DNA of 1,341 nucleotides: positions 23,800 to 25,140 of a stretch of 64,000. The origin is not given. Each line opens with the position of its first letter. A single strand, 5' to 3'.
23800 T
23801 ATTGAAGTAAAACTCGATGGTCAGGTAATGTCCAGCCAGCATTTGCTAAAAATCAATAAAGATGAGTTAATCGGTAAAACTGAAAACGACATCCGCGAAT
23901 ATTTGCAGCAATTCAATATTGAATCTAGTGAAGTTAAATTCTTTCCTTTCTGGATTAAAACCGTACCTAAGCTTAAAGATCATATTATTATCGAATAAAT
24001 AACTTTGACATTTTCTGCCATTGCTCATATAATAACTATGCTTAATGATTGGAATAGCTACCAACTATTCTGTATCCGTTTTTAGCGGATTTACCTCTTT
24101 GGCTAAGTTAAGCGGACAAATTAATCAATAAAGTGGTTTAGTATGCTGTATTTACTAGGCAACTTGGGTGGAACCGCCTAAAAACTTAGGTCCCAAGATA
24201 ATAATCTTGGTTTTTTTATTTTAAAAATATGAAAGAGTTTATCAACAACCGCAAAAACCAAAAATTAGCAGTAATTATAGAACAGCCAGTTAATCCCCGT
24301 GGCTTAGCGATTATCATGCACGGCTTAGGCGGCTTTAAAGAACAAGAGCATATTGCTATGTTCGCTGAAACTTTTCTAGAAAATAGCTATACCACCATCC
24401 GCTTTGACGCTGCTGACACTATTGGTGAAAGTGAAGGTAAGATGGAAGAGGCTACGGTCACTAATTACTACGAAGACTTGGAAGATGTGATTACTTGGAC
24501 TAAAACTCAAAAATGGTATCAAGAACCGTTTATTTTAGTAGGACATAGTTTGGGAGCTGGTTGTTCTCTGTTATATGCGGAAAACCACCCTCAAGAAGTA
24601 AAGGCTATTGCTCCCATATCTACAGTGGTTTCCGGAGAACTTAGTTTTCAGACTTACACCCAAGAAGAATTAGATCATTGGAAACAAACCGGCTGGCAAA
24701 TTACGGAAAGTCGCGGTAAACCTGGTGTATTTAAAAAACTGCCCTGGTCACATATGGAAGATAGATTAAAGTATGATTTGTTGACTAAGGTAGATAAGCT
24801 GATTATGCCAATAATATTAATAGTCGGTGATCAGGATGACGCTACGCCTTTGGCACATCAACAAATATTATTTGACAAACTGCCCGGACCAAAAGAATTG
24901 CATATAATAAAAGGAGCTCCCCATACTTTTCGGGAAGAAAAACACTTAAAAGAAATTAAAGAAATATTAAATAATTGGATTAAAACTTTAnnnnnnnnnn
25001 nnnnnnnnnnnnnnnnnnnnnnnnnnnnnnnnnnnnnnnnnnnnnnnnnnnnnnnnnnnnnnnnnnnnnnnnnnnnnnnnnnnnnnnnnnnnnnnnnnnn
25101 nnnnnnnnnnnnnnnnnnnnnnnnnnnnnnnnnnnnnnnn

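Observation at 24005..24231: Compact (~180 nt) T-box-like riboswitch with a Thr (ACC) specifier in a hairpin loop, controlling an alpha/beta hydrolase-thrS operon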

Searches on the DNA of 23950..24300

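Call 4: search_rna_families(source=window, start=23950, end=24300, threshold=evalue, max_evalue=10, show_alignments=5)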
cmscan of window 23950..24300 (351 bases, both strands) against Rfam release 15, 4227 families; matches with E-value up to 10: 7.
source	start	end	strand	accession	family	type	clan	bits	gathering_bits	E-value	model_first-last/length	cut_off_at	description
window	24029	24198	+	RF00230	T-box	Cis-reg; leader;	-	43.2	93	1.8e-08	1-219/219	no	T-box leader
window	24196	24230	+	RF02433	SpF36_sRNA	Gene; sRNA;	-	19.8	48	2.9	1-51/51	no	Streptococcus sRNA SpF36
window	24146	24277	-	RF02524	sagA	Gene; sRNA;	-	18.4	60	4.8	1-161/161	no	Streptococcus sRNA sagA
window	24147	24214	-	RF02484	GlsR21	Gene; snRNA; snoRNA; HACA-box;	-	16.9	100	0.78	1-112/112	no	Small nucleolar RNA GlsR21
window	24096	24203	+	RF01236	snoU19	Gene; snRNA; snoRNA; HACA-box;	-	16.8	45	2.5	1-144/144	no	Small nucleolar RNA U19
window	24150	24234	+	RF02621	BSnc120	Gene; sRNA;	-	15.8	114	1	1-88/88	no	Brucella sRNA 120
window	24188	24222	-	RF02416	TCV_H4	Cis-reg;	-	14.4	50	9.5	1-51/51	no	Turnip crinkle virus 3'UTR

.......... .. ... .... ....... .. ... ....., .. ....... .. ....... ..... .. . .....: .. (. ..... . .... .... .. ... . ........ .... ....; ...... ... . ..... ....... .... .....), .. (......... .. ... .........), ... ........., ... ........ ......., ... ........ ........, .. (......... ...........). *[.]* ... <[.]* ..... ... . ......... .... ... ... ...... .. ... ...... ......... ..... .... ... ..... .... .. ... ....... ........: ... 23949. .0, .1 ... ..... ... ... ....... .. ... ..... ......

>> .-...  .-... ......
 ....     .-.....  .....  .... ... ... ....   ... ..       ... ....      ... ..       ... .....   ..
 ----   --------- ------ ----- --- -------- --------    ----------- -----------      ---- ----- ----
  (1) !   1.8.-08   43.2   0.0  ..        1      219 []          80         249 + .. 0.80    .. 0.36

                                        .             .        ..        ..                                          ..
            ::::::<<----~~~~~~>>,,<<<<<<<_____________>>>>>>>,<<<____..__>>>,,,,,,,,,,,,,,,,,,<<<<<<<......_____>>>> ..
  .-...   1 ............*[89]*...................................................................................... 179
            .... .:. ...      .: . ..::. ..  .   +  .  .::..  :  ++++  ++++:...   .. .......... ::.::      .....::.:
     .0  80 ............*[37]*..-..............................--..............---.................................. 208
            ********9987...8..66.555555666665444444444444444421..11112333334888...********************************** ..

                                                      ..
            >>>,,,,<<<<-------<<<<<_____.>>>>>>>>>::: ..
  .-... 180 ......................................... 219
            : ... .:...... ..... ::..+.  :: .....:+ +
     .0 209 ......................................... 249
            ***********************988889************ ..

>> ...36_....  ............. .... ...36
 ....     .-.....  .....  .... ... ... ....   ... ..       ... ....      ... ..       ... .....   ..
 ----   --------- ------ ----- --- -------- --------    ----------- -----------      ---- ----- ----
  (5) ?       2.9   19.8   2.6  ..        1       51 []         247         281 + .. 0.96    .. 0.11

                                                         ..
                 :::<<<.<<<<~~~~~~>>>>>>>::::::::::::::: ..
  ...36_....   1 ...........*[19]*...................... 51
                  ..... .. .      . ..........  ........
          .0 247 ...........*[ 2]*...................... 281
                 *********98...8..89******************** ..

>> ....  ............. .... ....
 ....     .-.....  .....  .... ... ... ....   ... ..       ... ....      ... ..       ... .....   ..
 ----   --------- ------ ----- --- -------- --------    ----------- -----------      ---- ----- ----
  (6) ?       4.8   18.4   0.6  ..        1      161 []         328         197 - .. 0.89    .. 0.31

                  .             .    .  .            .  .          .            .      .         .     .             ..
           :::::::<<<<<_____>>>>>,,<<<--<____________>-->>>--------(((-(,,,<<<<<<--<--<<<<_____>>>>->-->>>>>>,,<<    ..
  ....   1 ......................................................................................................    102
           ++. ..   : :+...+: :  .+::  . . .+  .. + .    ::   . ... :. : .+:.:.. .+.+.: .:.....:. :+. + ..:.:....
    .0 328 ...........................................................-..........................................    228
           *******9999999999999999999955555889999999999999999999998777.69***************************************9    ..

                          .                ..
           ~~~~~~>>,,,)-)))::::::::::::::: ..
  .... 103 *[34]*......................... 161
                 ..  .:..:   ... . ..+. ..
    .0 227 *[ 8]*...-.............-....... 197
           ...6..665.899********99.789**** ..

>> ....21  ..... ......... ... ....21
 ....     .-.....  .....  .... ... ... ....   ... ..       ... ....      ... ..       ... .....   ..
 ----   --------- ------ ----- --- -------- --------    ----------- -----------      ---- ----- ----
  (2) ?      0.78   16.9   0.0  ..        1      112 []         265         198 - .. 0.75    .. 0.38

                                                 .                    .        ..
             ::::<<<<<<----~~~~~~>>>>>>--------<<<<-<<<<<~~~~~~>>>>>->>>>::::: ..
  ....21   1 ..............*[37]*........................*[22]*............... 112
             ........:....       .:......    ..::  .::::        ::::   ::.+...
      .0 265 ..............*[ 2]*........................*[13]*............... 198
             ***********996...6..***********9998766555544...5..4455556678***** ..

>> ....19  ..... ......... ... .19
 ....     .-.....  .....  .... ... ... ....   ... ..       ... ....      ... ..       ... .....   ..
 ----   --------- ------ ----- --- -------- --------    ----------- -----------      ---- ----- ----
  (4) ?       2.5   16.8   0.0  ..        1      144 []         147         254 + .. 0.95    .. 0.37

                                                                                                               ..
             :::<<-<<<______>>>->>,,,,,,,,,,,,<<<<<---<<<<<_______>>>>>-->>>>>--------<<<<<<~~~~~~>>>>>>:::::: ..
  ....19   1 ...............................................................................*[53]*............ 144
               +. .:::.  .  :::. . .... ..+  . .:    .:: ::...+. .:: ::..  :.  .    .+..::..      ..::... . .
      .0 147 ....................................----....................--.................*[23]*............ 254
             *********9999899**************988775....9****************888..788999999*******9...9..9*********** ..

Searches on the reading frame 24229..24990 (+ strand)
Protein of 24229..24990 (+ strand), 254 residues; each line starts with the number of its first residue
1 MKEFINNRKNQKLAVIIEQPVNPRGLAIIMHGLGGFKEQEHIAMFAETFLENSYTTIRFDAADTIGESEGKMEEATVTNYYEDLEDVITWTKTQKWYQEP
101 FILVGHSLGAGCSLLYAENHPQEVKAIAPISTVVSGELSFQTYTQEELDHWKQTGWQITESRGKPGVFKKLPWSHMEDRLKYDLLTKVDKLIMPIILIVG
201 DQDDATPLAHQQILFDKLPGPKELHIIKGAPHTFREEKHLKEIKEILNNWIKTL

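Call 10: search_protein_families(library=pfam, proteins=[window:24229-24990:+])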
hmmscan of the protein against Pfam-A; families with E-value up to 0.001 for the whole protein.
window:24229-24990:+ (254 aa): 10 families
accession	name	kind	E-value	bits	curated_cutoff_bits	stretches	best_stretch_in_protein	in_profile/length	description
PF12146.15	Hydrolase_4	-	1.5e-17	64.1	27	2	22-140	2-117/239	Serine aminopeptidase, S33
PF00561.26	Abhydrolase_1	-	9.5e-15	55.4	25.8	1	28-137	4-103/245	alpha/beta hydrolase fold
PF02129.25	Peptidase_S15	-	3.9e-10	40.3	23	1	49-141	47-136/262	X-Pro dipeptidyl-peptidase (S15 family)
PF20408.4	Abhydrolase_11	-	5.6e-07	29.9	27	1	27-125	5-100/193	Alpha/beta hydrolase domain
PF00326.27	Peptidase_S9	-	1.5e-06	28.3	22.6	1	77-252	41-207/213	Prolyl oligopeptidase family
PF02273.21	Acyl_transf_2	-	6e-06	26.2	20.3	1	33-98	37-102/294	Acyl transferase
PF12697.13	Abhydrolase_6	-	2.2e-05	25.7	26.3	1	29-235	3-207/217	Alpha/beta hydrolase family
PF01738.24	DLH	-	3.1e-05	24.1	21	0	61-129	58-126/217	Dienelactone hydrolase family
PF10142.15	PhoPQ_related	-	0.0001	21.6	20.3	1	95-251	168-321/367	PhoPQ-activated pathogenicity-related protein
PF00756.26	Esterase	-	0.00063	20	22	1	96-153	112-167/251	Putative esterase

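Call 64: find_homologous_proteins(query=window:24229-24990:+, max_evalue=1e-10)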
Query window:24229-24990:+ (254 aa): 2119 proteins with E <= 1e-10 among 2334 candidates; the best 120 are listed.
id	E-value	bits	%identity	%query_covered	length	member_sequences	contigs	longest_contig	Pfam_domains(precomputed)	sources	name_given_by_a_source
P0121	1.1e-169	581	100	100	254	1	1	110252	PF02129.25,PF00326.28,PF20408.5,PF12697.14,PF00561.27,PF02273.22,PF12146.16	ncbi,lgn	-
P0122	1.6e-139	482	81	100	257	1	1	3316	PF02129.25,PF00326.28,PF20408.5,PF12697.14,PF00561.27,PF10142.16,PF12146.16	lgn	-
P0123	1.3e-115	403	67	100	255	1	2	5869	PF02129.25,PF00326.28,PF20408.5,PF12740.15,PF12697.14,PF01738.25,PF00561.27,PF10142.16,PF12146.16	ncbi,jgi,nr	ncbi:alpha/beta fold hydrolase [Candidatus Falkowbacteria bacterium]|nr:alpha/beta fold hydrolase [C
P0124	5.3e-113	395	65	99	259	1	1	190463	PF02129.25,PF00326.28,PF20408.5,PF12697.14,PF01738.25,PF12695.14,PF00561.27,PF12146.16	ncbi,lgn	-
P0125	1.6e-112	393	66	100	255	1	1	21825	PF02129.25,PF00326.28,PF20408.5,PF01738.25,PF12695.14,PF00561.27,PF12146.16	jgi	jgi:uncharacterized protein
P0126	2.1e-112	393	67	98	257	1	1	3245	PF02129.25,PF00326.28,PF20408.5,PF00561.27,PF10142.16,PF12146.16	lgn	-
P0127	6.5e-112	391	65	100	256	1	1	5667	PF02129.25,PF02089.22,PF00326.28,PF20408.5,PF12697.14,PF01738.25,PF12695.14,PF08538.17,PF00561.27,PF10142.16,PF12146.16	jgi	-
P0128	9.4e-112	391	64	100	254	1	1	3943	PF02129.25,PF00326.28,PF20408.5,PF00561.27,PF12146.16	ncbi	-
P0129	9.7e-112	391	66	100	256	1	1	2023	PF02129.25,PF00326.28,PF20408.5,PF12697.14,PF00561.27,PF12146.16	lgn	-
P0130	1.0e-111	391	66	99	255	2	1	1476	PF02129.25,PF00326.28,PF20408.5,PF01738.25,PF12695.14,PF00561.27,PF02273.22,PF12146.16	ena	-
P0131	1.2e-110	387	64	100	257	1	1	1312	PF02129.25,PF00326.28,PF20408.5,PF12697.14,PF12695.14,PF08538.17,PF00561.27,PF10142.16,PF12146.16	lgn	-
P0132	1.2e-110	387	65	100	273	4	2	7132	PF02129.25,PF00326.28,PF20408.5,PF12697.14,PF01738.25,PF00561.27,PF10142.16,PF12146.16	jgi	-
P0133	1.7e-110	387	64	100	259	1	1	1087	PF02129.25,PF00326.28,PF20408.5,PF00561.27,PF10142.16,PF12146.16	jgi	jgi:pimeloyl-ACP methyl ester carboxylesterase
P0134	2.3e-110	386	63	100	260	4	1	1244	PF01738.25,PF00561.27,PF10142.16,PF12146.16,PF02129.25,PF02089.22,PF00756.27,PF00326.28,PF20408.5,PF12697.14,PF12695.14,PF02230.23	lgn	-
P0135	4.2e-110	385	65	100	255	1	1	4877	PF02129.25,PF00326.28,PF20408.5,PF12697.14,PF01738.25,PF12695.14,PF00561.27,PF02273.22,PF12146.16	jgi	jgi:alpha-beta hydrolase superfamily lysophospholipase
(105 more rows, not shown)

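Call 65: find_encoding_contigs(protein=P0122, flank=3000, max_places=2)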
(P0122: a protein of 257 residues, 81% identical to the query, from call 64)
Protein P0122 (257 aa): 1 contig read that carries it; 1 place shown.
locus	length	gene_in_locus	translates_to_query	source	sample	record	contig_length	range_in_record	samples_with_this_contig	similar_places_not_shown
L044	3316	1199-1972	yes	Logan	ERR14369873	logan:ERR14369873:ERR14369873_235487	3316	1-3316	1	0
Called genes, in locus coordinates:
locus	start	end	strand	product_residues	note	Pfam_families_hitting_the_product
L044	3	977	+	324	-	?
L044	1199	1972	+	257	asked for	PF02129:Peptidase_S15, PF12146:Hydrolase_4, PF20408:Abhydrolase_11 (faint), PF00561:Abhydrolase_1, PF12697:Abhydrolase_6 (faint), PF00326:Peptidase_S9 (weak), PF10142:PhoPQ_related (weak)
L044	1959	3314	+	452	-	?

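Call 66: find_encoding_contigs(protein=P0124, flank=3000, max_places=2)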
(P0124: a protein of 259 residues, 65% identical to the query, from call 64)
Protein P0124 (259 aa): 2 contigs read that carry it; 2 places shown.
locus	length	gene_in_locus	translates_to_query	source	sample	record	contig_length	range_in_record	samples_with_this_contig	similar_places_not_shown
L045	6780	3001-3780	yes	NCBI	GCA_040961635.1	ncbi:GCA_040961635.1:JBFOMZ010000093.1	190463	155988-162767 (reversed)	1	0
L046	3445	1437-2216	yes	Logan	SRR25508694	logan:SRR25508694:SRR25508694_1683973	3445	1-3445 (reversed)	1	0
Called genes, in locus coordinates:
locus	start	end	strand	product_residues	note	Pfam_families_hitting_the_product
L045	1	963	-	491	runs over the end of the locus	-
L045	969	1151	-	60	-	-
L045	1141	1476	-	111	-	PF18903:DUF5659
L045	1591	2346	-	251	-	-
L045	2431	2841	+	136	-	-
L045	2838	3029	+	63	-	PF12728:HTH_17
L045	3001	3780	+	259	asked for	PF02129:Peptidase_S15, PF12695:Abhydrolase_5 (faint), PF12146:Hydrolase_4, PF00561:Abhydrolase_1, PF01738:DLH (faint), PF12697:Abhydrolase_6, PF00326:Peptidase_S9 (weak), PF12146:Hydrolase_4 (weak), +1 more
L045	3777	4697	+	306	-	PF00892:EamA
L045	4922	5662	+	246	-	PF01925:TauE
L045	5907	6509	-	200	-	-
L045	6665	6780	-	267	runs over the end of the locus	-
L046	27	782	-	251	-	-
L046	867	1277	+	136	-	-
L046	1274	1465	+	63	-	PF12728:HTH_17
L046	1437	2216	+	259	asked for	PF02129:Peptidase_S15, PF12695:Abhydrolase_5 (faint), PF12146:Hydrolase_4, PF00561:Abhydrolase_1, PF01738:DLH (faint), PF12697:Abhydrolase_6, PF00326:Peptidase_S9 (weak), PF12146:Hydrolase_4 (weak), +1 more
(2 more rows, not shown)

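Call 82: search_protein_families(library=ncbifam, max_evalue=0.001, proteins=[window:24229-24990:+])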
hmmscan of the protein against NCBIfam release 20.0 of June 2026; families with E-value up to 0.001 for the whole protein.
window:24229-24990:+ (254 aa): 24 families
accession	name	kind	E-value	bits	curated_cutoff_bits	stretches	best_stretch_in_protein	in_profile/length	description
NF047920.1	lactonase_UilS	equivalog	3.7e-17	63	400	2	9-137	7-135/285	UilS family quorum-quenching N-acyl-homoserine lactonase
NF011457.0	PRK14875.1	equivalog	9e-10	38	307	1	28-136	136-235/372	acetoin dehydrogenase dihydrolipoyllysine-residue acetyltransferase subunit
TIGR02427.1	protocat_pcaD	equivalog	1.9e-08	34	255.85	1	182-233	183-233/251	3-oxoadipate enol-lactonase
NF051488.1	bifunc_PcaDC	exception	1.9e-08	33.8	390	1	182-239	183-239/375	bifunctional 3-oxoadipate enol-lactonase/4-carboxymuconolactone decarboxylase PcaDC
NF051487.1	bifunc_PcaCD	exception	2.3e-07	30.3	430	0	182-251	344-411/413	bifunctional 4-carboxymuconolactone decarboxylase/3-oxoadipate enol-lactonase PcaCD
TIGR03695.1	menH_SHCHC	equivalog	2.6e-07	30.3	208.55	1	28-128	6-100/252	2-succinyl-6-hydroxy-2,4-cyclohexadiene-1-carboxylate synthase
TIGR01249.1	pro_imino_pep_1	equivalog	8.2e-07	28.5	259.75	1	17-127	19-123/307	prolyl aminopeptidase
NF045948.1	ProImpepThrmp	equivalog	1.4e-06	28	500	0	28-148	29-139/291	proline iminopeptidase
TIGR03101.1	hydr2_PEP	hypoth_equivalog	5.2e-06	26.2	202.75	1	16-142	15-142/266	hydrolase 2, exosortase A system-associated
NF010127.0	PRK13604.1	equivalog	7.1e-06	25.6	529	1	33-109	44-118/307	acyl transferase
NF052253.1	transferase_LuxD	equivalog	7.8e-06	25.5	420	1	33-98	36-101/293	fatty acid reductase transferase subunit LuxD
NF052610.1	macro_16_ester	equivalog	2.5e-05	23.8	420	0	49-137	47-132/281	alpha/beta fold macrolide esterase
TIGR03611.1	RutD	equivalog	2.6e-05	23.7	238.5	0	28-130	17-111/258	pyrimidine utilization protein D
NF050089.1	i_nPHAscl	equivalog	3.4e-05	23.1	300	0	40-133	32-118/288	intracellular short-chain-length polyhydroxyalkanoate depolymerase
NF053684.1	esterase_mleBCA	exception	3.6e-05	23.1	570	0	190-247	222-274/281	BCA family alpha/beta fold macrolide esterase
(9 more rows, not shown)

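Call 83: search_solved_structures(query=window:24229-24990:+, max_evalue=0.00001)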
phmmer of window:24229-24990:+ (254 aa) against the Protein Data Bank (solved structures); distinct sequences matched with E-value up to 0.00001: 26.
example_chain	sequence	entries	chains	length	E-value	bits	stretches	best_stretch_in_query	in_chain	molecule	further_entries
7qjn_A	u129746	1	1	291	1.4e-17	67.3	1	23-239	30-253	Dienelactone hydrolase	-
5cml_A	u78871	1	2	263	9.6e-17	64.5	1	4-252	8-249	OsmC family protein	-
9pjb_A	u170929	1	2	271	4.2e-16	62.4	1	4-254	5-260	MHETase MHT043-5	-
2wtm_A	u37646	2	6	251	1.6e-13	54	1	16-247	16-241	EST1E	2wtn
3pf8_A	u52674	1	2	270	1.1e-11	48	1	24-135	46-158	Cinnamoyl esterase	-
3pf9_A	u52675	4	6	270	2.9e-11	46.6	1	24-135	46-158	Cinnamoyl esterase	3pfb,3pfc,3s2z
3qm1_A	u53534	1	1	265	3e-11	46.5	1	24-135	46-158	Cinnamoyl esterase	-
7xrh_A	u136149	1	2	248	1.1e-10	44.6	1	25-236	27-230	Cinnamoyl esterase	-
10bv_A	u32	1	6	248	3.1e-10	43.2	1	25-130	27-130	Chlorogenic acid esterase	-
8skm_A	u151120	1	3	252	3.2e-10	43.1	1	25-130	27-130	Chlorogenic acid esterase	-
8slj_A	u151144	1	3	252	3.3e-10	43.1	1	25-130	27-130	Alpha/beta hydrolase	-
7xri_A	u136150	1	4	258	3.4e-10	43.1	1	25-236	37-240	Cinnamoyl esterase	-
6ny9_B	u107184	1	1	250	8.2e-10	41.8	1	46-238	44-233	Mycophenolic acid acyl-glucuronide esterase, mitochondrial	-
7wwh_A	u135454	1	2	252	1.4e-09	41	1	27-242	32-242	Alpha/beta hydrolase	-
3trd_A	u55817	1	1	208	3.5e-09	39.8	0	28-123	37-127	Alpha/beta hydrolase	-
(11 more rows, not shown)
